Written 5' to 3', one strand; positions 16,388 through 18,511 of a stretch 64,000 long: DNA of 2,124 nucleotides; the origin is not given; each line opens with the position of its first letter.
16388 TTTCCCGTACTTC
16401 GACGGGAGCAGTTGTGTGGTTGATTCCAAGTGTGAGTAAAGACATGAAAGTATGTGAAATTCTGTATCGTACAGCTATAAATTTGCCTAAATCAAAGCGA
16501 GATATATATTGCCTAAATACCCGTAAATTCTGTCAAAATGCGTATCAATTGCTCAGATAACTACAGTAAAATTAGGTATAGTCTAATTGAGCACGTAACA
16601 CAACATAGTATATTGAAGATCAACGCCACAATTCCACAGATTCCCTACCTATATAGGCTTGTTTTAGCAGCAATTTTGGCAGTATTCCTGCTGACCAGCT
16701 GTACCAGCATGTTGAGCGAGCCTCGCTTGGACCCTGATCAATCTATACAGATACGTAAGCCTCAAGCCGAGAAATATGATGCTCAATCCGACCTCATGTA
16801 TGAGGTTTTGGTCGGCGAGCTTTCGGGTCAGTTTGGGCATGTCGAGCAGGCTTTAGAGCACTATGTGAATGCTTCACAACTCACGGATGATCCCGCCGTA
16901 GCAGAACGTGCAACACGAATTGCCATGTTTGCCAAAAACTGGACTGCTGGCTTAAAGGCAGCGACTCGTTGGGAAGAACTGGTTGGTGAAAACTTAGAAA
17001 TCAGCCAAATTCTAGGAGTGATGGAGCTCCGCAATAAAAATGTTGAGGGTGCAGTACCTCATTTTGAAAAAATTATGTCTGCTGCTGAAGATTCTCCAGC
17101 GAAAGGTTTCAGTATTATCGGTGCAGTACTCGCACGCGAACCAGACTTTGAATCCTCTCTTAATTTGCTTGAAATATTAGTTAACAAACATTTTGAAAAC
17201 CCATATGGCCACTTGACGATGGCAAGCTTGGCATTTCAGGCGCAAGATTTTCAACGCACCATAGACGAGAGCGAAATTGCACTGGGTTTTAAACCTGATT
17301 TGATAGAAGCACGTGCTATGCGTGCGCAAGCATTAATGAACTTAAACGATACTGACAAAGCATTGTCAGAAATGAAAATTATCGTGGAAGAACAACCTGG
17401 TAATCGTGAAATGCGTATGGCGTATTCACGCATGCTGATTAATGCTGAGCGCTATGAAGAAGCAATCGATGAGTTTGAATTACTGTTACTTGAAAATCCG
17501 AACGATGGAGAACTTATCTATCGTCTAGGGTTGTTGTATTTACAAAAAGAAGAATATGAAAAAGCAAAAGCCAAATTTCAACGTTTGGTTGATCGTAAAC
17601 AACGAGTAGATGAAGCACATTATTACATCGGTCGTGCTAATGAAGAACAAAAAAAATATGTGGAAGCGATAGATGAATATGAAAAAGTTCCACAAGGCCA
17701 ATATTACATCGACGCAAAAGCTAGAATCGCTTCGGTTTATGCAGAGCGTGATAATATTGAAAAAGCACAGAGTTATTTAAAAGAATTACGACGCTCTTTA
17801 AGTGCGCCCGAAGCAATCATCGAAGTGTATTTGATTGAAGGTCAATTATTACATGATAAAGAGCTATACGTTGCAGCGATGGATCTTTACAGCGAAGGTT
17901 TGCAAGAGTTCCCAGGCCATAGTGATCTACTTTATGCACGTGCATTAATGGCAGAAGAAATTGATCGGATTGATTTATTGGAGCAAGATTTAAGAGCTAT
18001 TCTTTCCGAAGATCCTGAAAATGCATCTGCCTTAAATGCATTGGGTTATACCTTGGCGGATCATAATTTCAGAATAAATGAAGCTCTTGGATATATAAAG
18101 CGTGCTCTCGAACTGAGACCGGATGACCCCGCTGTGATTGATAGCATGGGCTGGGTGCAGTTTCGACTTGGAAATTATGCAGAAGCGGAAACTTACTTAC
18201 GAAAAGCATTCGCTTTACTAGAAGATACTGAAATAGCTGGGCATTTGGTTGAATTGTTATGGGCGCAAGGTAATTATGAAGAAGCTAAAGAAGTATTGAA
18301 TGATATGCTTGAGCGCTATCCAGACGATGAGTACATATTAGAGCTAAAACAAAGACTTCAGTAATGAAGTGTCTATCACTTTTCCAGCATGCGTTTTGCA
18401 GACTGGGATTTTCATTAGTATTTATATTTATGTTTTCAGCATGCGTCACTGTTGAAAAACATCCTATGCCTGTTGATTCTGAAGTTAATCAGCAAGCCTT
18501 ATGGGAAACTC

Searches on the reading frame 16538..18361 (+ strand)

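Call 34: search_protein_families(library=pfam, proteins=[window:16538-18361:+], max_evalue=0.00001)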
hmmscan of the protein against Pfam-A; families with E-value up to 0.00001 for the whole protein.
window:16538-18361:+ (608 aa): 15 families
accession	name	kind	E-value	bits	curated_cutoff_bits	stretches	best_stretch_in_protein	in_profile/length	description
PF13432.12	TPR_16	-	9.9e-33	112.6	32.7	1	328-384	1-57/65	Tetratricopeptide repeat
PF14559.12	TPR_19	-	2.3e-31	108.4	25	1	544-607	4-68/68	Tetratricopeptide repeat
PF07719.23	TPR_2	-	6.6e-30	101.2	27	0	537-561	7-31/34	Tetratricopeptide repeat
PF13428.12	TPR_14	-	5.3e-26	88.9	23.5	1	570-604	7-41/44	Tetratricopeptide repeat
PF13371.12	TPR_9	-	7.2e-21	74.4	35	0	300-354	5-59/73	Tetratricopeptide repeat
PF13174.12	TPR_6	-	4.9e-20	71.2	26.3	0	573-596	9-32/33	Tetratricopeptide repeat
PF00515.34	TPR_1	-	1.9e-18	65.8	27.8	0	537-560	7-30/34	Tetratricopeptide repeat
PF13181.12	TPR_8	-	5.4e-17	60.9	25.7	0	325-353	2-30/34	Tetratricopeptide repeat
PF13431.12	TPR_17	-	6.4e-15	54.6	24.4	0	317-344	6-33/34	Tetratricopeptide repeat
PF12895.13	ANAPC3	-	3.5e-14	53.3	27.2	1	304-383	3-81/82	Anaphase-promoting complex, cyclosome, subunit 3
PF13424.12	TPR_12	-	1.9e-13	50.9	30.1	0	496-562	3-76/77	Tetratricopeptide repeat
PF23914.1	TPR_CcmH_CycH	-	6.1e-13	49.3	42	0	263-353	57-150/158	Cytochrome c-type biogenesis protein H TPR domain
PF25062.1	ARM_TT21_N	-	7.4e-08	32.8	40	0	476-596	78-200/222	Tetratricopeptide repeat protein 21 N-terminal ARM repeat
PF07721.20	TPR_4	-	8.8e-08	32.5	27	0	569-587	6-24/26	Tetratricopeptide repeat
PF13414.12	TPR_11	-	4e-06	26.8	26.8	0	331-371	1-41/42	TPR repeat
